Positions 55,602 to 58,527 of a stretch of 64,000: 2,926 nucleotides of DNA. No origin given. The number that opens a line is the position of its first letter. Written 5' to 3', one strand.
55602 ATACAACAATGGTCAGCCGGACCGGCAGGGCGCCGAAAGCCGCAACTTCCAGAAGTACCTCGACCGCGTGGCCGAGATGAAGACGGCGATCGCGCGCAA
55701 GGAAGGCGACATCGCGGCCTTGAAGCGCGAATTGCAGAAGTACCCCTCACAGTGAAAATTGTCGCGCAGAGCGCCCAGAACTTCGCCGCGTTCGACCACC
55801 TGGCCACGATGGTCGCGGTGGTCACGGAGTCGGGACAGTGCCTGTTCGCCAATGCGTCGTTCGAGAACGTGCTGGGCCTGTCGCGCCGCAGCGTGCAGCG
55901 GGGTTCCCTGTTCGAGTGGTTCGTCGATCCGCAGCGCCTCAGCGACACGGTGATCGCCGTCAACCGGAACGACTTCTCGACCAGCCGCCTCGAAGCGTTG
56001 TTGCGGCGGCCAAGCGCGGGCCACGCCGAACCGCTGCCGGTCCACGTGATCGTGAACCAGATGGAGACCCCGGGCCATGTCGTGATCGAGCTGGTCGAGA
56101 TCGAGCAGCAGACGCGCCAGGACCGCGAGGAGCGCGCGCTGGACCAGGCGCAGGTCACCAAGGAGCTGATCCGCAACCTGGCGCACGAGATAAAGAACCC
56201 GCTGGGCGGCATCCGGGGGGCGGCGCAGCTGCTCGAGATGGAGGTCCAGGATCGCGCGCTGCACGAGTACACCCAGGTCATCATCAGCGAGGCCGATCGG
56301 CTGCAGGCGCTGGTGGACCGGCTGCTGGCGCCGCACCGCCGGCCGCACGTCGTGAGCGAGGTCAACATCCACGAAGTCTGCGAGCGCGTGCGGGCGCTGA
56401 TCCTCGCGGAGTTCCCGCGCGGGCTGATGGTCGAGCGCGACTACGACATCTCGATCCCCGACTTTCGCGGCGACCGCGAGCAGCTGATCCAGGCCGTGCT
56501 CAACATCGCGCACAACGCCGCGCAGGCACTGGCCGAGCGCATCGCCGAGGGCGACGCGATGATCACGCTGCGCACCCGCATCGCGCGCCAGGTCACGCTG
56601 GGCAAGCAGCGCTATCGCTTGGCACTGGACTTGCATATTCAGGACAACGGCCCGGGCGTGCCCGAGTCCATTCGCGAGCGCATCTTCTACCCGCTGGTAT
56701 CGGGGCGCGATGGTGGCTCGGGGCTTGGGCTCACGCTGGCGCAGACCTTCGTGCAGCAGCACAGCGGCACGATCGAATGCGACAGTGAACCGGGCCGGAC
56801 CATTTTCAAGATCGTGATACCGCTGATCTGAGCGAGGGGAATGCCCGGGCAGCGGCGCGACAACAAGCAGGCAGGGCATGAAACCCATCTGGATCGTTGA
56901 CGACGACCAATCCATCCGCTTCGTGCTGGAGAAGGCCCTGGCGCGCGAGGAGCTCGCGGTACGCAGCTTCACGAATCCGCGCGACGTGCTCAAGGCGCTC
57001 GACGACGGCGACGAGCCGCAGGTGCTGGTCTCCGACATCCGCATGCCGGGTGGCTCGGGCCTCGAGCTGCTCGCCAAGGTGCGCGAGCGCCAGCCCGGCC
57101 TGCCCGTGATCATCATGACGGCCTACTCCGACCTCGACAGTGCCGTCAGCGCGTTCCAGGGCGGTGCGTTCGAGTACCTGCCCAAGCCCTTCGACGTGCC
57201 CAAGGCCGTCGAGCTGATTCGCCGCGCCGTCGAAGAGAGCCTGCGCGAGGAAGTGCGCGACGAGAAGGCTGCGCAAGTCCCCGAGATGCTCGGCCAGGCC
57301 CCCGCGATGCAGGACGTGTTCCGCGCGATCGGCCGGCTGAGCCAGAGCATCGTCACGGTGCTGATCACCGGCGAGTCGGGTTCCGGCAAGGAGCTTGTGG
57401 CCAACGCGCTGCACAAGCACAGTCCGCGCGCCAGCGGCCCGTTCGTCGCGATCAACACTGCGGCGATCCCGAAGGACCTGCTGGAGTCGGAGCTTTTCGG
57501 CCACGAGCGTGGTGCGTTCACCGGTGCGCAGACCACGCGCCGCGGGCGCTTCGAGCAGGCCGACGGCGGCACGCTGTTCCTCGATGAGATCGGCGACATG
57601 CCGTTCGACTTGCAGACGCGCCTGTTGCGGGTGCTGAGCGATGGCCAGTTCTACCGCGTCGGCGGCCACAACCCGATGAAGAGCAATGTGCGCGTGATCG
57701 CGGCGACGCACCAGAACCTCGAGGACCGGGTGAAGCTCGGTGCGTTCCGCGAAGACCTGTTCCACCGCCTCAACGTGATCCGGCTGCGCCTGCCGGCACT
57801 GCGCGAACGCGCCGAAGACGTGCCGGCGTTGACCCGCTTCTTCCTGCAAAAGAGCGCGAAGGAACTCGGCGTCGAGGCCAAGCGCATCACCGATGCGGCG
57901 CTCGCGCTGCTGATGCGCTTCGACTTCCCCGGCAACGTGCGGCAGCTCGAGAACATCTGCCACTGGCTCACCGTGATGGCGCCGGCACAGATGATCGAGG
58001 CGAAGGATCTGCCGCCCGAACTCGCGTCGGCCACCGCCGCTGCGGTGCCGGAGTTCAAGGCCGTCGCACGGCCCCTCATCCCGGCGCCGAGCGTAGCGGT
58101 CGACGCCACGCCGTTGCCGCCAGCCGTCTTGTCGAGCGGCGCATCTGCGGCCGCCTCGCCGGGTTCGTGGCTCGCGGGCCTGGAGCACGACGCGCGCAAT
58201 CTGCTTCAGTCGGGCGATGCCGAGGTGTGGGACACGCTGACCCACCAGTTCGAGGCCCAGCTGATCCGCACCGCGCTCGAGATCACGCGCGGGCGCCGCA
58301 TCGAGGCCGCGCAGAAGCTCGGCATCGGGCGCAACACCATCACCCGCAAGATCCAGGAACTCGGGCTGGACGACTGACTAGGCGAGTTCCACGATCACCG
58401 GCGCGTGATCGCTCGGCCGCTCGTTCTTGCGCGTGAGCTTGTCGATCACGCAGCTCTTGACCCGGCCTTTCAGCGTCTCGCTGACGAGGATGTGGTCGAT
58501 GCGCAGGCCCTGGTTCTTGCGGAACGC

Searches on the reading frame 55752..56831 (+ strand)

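Call 67: search_protein_families(library=ncbifam, proteins=[window:55752-56831:+], max_evalue=1e-10)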
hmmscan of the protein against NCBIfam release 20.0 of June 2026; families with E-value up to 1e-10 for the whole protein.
window:55752-56831:+ (359 aa): 36 families (the best 25 are shown)
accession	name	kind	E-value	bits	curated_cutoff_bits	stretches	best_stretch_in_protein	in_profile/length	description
NF008293.1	PRK11073.1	equivalog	1.1e-89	301.1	240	1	14-358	13-347/349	nitrogen regulation protein NR(II)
NF008468.0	PRK11360.1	equivalog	3.5e-43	147.9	646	1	17-357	277-607/616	two-component system sensor histidine kinase AtoS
NF010411.0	PRK13837.1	equivalog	4.7e-31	107.6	647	1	99-358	409-675/828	two-component system VirA-like sensor kinase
NF046044.1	PnpS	equivalog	4.3e-26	91.8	400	1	6-357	53-390/390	two-component system histidine kinase PnpS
NF007688.0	PRK10364.1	equivalog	1.9e-25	89.5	479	1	139-358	243-451/460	two-component system sensor histidine kinase ZraS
NF008312.0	PRK11100.1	equivalog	2.1e-25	89.5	356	1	110-349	232-464/477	two-component system sensor histidine kinase CreC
NF046020.1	HisKinCckABruc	equivalog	3.1e-23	81.6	1000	1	13-357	350-706/868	cell cycle histidine kinase CckA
NF053867.1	SprKinKinDBac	equivalog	4.7e-23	81.4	775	1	111-357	261-496/500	sporulation kinase KinD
NF046026.1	HisKinCckACaul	equivalog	4.9e-23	81.1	1000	1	30-358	208-532/678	cell cycle histidine kinase CckA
TIGR02966.1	phoR_proteo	equivalog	7.1e-19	68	334.2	1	11-350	9-327/333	phosphate regulon sensor histidine kinase PhoR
NF047466.1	hybrid_RR_LvrB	exception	8.5e-19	67.9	500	1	115-357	137-375/377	hybrid histidine kinase/response regulator LvrB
NF047496.1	HK_LIC11548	equivalog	2.2e-18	66.4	750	1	135-358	359-589/589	LIC_11548 family sensor histidine kinase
NF010076.0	PRK13557.1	subfamily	4.3e-18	65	631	1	121-349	145-384/540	histidine kinase famiy protein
NF041947.1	LuxQ_Vibrio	equivalog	4.4e-18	64.6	1200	1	102-358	439-696/843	quorum-sensing autoinducer 2 sensor kinase/phosphatase LuxQ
NF047497.1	HK_LIC_12097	equivalog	1.7e-17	63.2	500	1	105-358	118-366/367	LIC_12097 family sensor histidine kinase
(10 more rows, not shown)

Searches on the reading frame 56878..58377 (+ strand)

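Call 67: search_protein_families(library=ncbifam, proteins=[window:56878-58377:+], max_evalue=1e-10)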
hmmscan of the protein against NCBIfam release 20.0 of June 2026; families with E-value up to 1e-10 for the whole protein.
window:56878-58377:+ (499 aa): 49 families (the best 25 are shown)
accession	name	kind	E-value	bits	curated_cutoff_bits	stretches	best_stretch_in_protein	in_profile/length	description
TIGR01818.1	ntrC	equivalog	4.8e-204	678.4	558.6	2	4-389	1-388/463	nitrogen regulation protein NR(I)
NF008176.1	PRK10923.1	equivalog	3e-194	646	620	1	4-498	6-469/469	nitrogen regulation protein NR(I)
NF008469.0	PRK11361.1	equivalog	4e-129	431.3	714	1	3-390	6-398/461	acetoacetate metabolism transcriptional regulator AtoC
NF051870.1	NAssimRespRegNtrX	equivalog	2.2e-104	349.9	600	1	2-389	2-392/452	nitrogen assimilation response regulator NtrX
TIGR01817.1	nifA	equivalog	2.2e-100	337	528.85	1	121-388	183-448/534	nif-specific transcriptional activator NifA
NF041946.1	LuxO_transreg_Vib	equivalog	4e-100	335.8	800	1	7-398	2-396/463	quorum-sensing sigma-54 dependent transcriptional regulator LuxO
TIGR02915.1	PEP_resp_reg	equivalog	9.4e-100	334.5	502.6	1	5-379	2-383/445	PEP-CTERM-box response regulator transcription factor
NF011695.0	PRK15115.1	equivalog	5.4e-99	331.9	763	1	4-376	9-376/445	two-component system response regulator GlrR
NF007689.0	PRK10365.1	equivalog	9.5e-98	327.8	760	1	4-387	8-391/441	sigma-54-dependent response regulator transcription factor ZraR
NF050807.1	TransRegFlbDCaul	equivalog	1.1e-94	317.9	750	1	37-384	36-367/454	sigma-54-dependent transcriptional regulator FlbD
NF041552.1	TF_PrdR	equivalog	4.1e-94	316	795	1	120-386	252-518/577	sigma-54 dependent transcriptional regulator PrdR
NF003451.0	PRK05022.1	equivalog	7.5e-94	315.3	476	1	115-498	170-511/512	nitric oxide reductase transcriptional regulator NorR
NF049963.1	RespRegFlgRCampy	domain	2.5e-93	313.3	750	1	4-378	3-377/429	fla regulon two-component system response regulator FlgR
NF038308.1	RNA_repair_RtcR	equivalog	3.1e-89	300.2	650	1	118-388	163-442/530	RNA repair transcriptional activator RtcR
TIGR02329.1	propionate_PrpR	equivalog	7e-84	282.3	499.2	1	119-388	198-468/526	propionate catabolism operon regulatory protein PrpR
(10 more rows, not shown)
